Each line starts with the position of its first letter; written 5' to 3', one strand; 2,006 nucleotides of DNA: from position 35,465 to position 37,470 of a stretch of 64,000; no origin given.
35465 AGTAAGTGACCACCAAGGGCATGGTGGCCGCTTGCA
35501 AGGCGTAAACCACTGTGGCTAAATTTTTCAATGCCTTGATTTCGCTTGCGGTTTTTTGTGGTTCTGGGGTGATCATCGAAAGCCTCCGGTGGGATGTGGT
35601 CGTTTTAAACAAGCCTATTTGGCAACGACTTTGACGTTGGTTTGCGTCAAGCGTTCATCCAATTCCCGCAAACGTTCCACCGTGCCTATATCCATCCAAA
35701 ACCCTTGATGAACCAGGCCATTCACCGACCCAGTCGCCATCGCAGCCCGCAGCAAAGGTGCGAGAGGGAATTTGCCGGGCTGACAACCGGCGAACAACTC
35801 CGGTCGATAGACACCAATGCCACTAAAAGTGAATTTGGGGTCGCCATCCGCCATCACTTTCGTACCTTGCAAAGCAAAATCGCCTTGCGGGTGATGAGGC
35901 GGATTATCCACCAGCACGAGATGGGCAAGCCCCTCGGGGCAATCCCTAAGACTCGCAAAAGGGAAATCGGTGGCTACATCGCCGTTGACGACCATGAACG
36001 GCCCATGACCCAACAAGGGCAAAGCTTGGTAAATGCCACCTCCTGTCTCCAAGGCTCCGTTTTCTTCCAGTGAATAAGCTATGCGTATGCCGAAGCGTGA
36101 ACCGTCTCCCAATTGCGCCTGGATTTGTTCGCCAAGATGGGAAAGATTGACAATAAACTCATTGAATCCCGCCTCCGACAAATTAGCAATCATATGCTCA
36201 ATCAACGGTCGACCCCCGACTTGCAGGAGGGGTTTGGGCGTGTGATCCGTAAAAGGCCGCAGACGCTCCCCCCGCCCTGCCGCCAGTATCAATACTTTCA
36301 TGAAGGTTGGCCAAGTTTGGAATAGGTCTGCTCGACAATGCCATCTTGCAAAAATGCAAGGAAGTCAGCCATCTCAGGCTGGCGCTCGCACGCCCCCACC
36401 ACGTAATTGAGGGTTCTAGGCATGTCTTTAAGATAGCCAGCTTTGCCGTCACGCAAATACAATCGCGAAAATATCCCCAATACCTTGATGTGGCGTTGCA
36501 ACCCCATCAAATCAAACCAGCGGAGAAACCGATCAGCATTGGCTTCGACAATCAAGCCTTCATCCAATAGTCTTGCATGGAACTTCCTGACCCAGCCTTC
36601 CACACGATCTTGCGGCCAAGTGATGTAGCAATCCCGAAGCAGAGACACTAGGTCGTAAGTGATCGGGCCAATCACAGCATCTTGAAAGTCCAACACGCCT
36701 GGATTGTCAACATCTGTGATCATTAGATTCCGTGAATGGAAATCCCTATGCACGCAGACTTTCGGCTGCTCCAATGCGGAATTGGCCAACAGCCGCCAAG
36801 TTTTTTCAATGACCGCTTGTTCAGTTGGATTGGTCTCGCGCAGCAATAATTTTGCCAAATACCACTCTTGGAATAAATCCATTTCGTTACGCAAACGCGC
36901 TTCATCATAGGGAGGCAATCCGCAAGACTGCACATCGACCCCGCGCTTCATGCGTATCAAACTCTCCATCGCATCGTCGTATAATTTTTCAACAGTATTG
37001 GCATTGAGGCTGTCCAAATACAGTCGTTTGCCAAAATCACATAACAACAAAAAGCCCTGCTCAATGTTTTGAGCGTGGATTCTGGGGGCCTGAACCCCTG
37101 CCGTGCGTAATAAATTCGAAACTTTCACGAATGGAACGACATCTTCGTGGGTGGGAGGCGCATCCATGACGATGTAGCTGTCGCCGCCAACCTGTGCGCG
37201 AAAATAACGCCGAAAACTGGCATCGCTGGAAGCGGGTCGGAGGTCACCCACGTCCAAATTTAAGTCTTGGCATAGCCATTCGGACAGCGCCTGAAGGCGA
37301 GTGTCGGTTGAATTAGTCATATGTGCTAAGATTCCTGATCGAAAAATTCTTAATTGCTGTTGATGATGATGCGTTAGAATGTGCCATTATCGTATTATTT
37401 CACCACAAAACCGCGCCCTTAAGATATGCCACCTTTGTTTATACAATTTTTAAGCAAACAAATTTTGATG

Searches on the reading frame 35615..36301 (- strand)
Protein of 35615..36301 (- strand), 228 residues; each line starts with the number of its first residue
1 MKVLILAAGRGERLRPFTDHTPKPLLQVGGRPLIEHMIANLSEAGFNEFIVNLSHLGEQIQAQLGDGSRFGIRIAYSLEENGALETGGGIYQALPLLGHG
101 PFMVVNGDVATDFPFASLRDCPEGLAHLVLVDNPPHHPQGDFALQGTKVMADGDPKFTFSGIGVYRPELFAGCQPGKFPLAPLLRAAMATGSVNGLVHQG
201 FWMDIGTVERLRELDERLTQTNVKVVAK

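Call 19: search_protein_families(library=pfam, proteins=[window:35615-36301:-], max_evalue=0.0001)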
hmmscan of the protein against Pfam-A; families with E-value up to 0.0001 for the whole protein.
window:35615-36301:- (228 aa): 2 families
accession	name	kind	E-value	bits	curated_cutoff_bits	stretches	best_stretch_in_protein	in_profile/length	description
PF00483.29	NTP_transferase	-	7.5e-24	85.1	21.2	1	2-117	1-119/245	Nucleotidyl transferase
PF12804.13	NTP_transf_3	-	2.6e-14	54.1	27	1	3-109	1-96/160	MobA-like NTP transferase domain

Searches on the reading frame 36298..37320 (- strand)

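Call 19: search_protein_families(library=pfam, proteins=[window:36298-37320:-], max_evalue=0.0001)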
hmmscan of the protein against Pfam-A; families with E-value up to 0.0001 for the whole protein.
window:36298-37320:- (340 aa): 1 family
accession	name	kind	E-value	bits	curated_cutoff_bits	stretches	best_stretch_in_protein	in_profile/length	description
PF01636.29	APH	-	7.1e-34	118.1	23.2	1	26-249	1-227/239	Phosphotransferase enzyme family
